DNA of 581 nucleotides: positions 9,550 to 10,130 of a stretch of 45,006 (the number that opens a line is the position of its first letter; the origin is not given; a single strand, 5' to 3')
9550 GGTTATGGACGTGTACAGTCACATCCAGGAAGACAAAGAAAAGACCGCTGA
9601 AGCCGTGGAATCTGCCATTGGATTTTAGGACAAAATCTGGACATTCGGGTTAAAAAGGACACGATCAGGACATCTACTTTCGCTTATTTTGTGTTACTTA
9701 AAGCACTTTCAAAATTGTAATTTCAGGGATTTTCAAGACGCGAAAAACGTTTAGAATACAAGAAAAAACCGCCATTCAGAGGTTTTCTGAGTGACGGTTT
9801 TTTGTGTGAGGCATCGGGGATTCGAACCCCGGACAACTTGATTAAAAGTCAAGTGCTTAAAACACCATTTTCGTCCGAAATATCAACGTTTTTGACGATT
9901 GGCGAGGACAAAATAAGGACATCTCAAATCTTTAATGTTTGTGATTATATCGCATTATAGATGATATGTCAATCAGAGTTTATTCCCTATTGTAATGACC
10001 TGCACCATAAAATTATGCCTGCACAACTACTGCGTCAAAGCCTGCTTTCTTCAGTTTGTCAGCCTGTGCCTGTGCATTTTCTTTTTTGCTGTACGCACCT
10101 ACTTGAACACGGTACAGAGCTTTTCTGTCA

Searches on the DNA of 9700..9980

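Call 62: search_rna_families(source=window, start=9700, end=9980, threshold=evalue, max_evalue=1, show_alignments=1)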
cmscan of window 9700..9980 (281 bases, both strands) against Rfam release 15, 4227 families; matches with E-value up to 1: 5.
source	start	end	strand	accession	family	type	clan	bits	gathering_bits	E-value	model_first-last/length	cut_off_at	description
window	9807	9866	-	RF00005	tRNA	Gene; tRNA;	CL00001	36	29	3.1e-06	1-71/71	no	tRNA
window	9894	9952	+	RF01625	ceN28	Gene; snRNA; snoRNA; CD-box;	-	19.5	70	0.09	1-88/88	no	Caenorhabditis snoRNA ceN28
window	9806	9875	+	RF04354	Plastid-ycf2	Cis-reg;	-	19.4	65.7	0.13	1-75/75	no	Plastid-ycf2 5UTR RNA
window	9815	9831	-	RF01684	mascRNA-menRNA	Gene;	-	16.5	42.5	0.76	33-49/56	no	MALAT1-associated small cytoplasmic RNA/MEN beta RNA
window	9762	9852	-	RF01394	isrK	Gene; sRNA;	-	13.7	50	0.99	1-77/77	no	isrK Hfq binding RNA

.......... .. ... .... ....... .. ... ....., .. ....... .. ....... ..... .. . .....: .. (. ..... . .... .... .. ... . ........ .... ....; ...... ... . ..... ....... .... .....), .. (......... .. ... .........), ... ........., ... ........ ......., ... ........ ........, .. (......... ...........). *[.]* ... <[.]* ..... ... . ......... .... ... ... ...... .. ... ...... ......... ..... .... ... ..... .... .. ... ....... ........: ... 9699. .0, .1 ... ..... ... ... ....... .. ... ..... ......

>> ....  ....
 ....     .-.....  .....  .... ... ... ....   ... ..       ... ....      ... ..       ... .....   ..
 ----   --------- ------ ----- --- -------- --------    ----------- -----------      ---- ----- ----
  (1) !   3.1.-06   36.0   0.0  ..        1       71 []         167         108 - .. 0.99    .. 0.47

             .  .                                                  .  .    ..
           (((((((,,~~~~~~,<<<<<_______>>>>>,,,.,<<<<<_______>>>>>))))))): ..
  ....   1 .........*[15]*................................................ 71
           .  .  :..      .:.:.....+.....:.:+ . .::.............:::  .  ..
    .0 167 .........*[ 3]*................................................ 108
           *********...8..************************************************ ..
